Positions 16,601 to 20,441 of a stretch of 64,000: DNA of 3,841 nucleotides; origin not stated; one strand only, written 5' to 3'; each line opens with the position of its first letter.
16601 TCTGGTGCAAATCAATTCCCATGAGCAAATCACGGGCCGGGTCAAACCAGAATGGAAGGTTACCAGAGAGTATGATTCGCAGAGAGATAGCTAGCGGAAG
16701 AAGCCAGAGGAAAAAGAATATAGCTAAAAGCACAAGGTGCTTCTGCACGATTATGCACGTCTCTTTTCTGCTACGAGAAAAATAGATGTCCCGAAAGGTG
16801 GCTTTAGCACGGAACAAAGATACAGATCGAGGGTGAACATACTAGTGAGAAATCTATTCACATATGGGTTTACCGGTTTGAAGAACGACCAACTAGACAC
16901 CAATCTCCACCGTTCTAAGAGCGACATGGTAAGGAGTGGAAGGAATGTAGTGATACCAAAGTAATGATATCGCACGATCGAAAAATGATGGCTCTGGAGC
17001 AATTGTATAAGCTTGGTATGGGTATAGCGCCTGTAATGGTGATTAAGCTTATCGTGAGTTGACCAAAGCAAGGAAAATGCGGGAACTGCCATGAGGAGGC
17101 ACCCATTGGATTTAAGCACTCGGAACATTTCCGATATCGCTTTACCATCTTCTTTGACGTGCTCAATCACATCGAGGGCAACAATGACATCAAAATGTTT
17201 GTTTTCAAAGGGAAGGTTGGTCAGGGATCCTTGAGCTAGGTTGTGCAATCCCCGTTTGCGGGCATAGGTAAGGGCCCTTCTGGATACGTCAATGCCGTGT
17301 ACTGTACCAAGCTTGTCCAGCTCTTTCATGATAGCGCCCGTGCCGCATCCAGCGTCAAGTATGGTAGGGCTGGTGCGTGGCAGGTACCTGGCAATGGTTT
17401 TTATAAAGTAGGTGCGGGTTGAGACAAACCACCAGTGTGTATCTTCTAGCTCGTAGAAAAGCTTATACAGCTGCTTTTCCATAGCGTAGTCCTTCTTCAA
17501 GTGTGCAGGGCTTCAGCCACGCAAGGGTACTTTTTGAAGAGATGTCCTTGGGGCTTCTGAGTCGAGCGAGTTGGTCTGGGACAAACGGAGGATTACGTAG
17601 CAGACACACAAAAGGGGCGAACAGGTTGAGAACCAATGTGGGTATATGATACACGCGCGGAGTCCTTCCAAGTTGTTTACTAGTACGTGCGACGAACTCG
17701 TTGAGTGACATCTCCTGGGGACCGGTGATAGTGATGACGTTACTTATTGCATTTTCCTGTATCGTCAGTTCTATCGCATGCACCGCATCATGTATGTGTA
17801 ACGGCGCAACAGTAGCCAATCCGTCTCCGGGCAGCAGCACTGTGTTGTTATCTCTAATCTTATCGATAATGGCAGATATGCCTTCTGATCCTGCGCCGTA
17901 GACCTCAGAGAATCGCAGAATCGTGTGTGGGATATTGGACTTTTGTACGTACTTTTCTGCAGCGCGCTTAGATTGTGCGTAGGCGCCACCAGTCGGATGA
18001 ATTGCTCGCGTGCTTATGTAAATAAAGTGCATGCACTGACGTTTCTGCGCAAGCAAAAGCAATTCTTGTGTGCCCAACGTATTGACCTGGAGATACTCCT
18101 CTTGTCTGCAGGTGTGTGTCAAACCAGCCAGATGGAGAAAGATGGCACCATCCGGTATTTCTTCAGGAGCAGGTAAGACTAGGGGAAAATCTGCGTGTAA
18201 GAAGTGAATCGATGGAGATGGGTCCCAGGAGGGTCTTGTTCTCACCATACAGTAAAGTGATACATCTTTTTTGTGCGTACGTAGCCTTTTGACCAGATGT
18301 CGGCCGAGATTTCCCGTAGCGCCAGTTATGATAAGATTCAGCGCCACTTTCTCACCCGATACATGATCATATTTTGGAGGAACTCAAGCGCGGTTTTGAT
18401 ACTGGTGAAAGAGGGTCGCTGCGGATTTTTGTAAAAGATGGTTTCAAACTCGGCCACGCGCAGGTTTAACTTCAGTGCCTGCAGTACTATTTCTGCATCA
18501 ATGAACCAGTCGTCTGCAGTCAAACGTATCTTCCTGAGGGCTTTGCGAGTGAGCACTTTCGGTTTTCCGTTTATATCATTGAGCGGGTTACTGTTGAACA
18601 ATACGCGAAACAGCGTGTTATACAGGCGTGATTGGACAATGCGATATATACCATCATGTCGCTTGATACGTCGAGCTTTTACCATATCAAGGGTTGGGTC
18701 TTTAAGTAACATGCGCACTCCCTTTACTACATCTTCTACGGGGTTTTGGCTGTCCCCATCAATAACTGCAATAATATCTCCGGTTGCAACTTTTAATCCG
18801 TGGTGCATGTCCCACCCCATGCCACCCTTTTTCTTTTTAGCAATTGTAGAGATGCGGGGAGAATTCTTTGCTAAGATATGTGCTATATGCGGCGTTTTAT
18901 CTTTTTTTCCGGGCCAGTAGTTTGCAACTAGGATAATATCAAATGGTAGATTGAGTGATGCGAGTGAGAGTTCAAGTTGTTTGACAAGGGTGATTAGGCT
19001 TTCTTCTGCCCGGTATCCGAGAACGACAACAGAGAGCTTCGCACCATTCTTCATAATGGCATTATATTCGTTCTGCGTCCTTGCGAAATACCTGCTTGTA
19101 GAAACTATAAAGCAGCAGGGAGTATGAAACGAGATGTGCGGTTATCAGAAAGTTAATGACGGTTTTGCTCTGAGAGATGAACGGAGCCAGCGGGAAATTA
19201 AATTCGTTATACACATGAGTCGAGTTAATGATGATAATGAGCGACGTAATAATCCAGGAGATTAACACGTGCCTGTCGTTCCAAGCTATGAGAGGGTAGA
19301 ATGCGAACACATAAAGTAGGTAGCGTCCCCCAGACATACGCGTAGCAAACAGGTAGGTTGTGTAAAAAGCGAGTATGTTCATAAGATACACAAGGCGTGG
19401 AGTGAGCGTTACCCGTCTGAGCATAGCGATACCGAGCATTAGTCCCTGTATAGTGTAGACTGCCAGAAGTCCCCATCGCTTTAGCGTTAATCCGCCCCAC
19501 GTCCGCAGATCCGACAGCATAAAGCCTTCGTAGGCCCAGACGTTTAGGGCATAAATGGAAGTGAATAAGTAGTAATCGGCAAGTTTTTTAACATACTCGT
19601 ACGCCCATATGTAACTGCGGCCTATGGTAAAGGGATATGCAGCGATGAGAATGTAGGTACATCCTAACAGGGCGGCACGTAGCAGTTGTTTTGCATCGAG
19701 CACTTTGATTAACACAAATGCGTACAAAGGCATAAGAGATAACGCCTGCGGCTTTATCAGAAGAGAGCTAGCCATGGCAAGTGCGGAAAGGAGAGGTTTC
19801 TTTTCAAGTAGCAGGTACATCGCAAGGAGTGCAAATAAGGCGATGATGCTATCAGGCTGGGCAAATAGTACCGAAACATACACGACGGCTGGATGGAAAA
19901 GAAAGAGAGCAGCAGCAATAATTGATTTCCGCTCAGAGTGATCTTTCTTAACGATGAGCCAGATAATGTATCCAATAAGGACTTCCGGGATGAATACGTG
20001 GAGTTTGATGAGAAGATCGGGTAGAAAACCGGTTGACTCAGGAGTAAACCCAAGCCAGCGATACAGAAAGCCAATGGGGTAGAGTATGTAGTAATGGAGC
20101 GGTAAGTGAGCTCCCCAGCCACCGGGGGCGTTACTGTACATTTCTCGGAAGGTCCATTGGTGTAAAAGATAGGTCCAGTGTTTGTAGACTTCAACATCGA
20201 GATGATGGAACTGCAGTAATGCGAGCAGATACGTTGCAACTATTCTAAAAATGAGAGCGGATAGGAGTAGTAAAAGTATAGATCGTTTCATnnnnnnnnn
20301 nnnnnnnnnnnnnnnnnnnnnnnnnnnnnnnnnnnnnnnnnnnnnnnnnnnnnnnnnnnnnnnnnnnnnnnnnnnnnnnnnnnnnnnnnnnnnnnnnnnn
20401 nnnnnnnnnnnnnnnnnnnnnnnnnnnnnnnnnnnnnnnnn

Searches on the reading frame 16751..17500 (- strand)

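Call 5: search_protein_families(library=pfam, proteins=[window:16751-17500:-], max_evalue=0.001)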
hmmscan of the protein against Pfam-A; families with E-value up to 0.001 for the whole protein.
window:16751-17500:- (249 aa): 11 families
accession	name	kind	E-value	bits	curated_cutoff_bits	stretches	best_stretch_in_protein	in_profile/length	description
PF08241.18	Methyltransf_11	-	2.1e-22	80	21.2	1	48-136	1-94/95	Methyltransferase domain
PF13649.12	Methyltransf_25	-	1.4e-19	71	27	1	47-133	1-97/97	Methyltransferase domain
PF13847.12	Methyltransf_31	-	3e-18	66.4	27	1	46-148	6-114/145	Methyltransferase domain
PF13489.12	Methyltransf_23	-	6e-15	55.8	27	1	31-172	8-149/164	Methyltransferase domain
PF08242.18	Methyltransf_12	-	1.1e-14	55.4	30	1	48-135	1-98/98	Methyltransferase domain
PF01209.24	Ubie_methyltran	-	1.9e-08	34.4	20.1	1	34-137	38-151/233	ubiE/COQ5 methyltransferase family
PF07021.18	MetW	-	5.2e-08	33.2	21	1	35-189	6-154/193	Methionine biosynthesis protein MetW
PF05219.18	DREV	-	0.00024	20.8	26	1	43-138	94-187/265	DREV methyltransferase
PF02353.26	CMAS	-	0.00025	20.9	27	1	46-137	65-164/273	Mycolic acid cyclopropane synthetase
PF03141.22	Methyltransf_29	-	0.00034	19.8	23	1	30-148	99-224/506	Putative S-adenosyl-L-methionine-dependent methyltransferase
PF05175.20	MTS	-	0.00062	19.9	23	1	38-110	25-106/170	Methyltransferase small domain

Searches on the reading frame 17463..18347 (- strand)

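Call 5: search_protein_families(library=pfam, proteins=[window:17463-18347:-], max_evalue=0.001)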
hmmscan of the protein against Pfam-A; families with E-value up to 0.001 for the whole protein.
window:17463-18347:- (294 aa): 7 families
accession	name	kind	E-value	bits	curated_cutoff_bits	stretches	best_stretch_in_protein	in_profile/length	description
PF01370.27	Epimerase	-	1.1e-18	68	20.9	1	6-198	2-227/240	NAD dependent epimerase/dehydratase family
PF07993.18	NAD_binding_4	-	7.3e-18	65.1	20.1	2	7-39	1-34/258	Male sterility protein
PF04321.23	RmlD_sub_bind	-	1.1e-09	38.2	27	1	4-175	2-178/287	RmlD substrate binding domain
PF01073.25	3Beta_HSD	-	1.5e-09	37.8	22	1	6-114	1-117/280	3-beta hydroxysteroid dehydrogenase/isomerase family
PF02719.21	Polysacc_synt_2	-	4.1e-08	33.2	20.2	1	83-147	98-169/293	Polysaccharide biosynthesis protein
PF16363.11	GDP_Man_Dehyd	-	7.4e-08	32.7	27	0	122-229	152-269/332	GDP-mannose 4,6 dehydratase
PF13460.12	NAD_binding_10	-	1.3e-07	32.1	27.2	1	9-150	1-147/184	NAD(P)H-binding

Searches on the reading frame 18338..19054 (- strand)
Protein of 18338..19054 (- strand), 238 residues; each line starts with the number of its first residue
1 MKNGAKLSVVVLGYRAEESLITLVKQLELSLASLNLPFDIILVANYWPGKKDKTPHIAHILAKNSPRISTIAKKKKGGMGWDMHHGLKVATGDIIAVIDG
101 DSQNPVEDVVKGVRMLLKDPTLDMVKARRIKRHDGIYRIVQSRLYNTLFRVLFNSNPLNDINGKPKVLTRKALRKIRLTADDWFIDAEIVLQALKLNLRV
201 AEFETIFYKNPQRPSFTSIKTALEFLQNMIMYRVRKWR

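Call 5: search_protein_families(library=pfam, proteins=[window:18338-19054:-], max_evalue=0.001)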
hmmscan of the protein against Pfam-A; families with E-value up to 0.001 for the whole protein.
window:18338-19054:- (238 aa): 2 families
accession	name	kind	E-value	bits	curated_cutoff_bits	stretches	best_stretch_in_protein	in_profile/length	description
PF00535.33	Glycos_transf_2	-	2.3e-13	50.9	23.3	1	8-161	1-152/168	Glycosyl transferase family 2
PF13641.12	Glyco_tranf_2_3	-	0.00037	21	27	1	7-102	3-97/230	Glycosyltransferase like family 2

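Call 40: search_protein_families(library=ncbifam, proteins=[window:18338-19054:-], max_evalue=0.0001)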
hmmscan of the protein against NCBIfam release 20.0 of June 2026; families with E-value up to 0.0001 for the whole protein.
window:18338-19054:- (238 aa): 7 families
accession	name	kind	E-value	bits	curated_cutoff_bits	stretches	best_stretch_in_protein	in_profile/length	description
NF007986.1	PRK10714.1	equivalog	2.8e-13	49.6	529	1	5-150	6-147/316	undecaprenyl-phosphate 4-deoxy-4-formamido-L-arabinose transferase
NF047588.1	GlcsyltransPgfSStrep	equivalog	1.8e-10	40.6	500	1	6-176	2-167/308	glycosyltransferase PgfS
TIGR04182.1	glyco_TIGR04182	equivalog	2.9e-09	36.8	325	1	70-212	51-195/293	S-layer glycoprotein N-glycosyltransferase AglJ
NF010496.0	PRK13915.1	equivalog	6.9e-08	31.9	262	1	2-127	28-153/307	glucosyl-3-phosphoglycerate synthase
TIGR03937.1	PgaC_IcaA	equivalog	1e-06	28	422.3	1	6-141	46-176/407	poly-beta-1,6-N-acetyl-D-glucosamine synthase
NF007482.0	PRK10073.1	equivalog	9.8e-06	24.8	423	1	2-103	3-97/334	glycosyltransferase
NF038302.1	EPS_HpsE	equivalog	8.3e-05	21.7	300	0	6-110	2-105/307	hormogonium polysaccharide biosynthesis glycosyltransferase HpsE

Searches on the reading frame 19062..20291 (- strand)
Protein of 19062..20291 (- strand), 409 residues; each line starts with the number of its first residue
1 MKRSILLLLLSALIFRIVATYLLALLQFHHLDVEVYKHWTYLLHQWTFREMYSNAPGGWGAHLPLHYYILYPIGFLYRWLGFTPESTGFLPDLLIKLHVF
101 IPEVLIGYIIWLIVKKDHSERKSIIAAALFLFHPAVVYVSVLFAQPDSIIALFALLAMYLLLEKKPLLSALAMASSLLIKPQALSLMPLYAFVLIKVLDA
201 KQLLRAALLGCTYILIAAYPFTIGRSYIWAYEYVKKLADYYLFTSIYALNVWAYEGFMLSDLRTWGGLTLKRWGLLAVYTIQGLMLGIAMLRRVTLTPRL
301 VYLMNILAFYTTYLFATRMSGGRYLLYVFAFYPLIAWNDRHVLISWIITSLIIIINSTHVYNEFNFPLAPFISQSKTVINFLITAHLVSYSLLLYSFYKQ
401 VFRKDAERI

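Call 5: search_protein_families(library=pfam, proteins=[window:19062-20291:-], max_evalue=0.001)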
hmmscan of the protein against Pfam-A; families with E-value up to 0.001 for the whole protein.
window:19062-20291:- (409 aa): 2 families
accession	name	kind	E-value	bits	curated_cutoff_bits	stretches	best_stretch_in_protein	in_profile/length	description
PF13231.12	PMT_2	-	3.1e-05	24.7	26.1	1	96-221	25-157/160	Dolichyl-phosphate-mannose-protein mannosyltransferase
PF15971.10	Mannosyl_trans4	-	3.2e-05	24.3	33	1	104-216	47-159/163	DolP-mannose mannosyltransferase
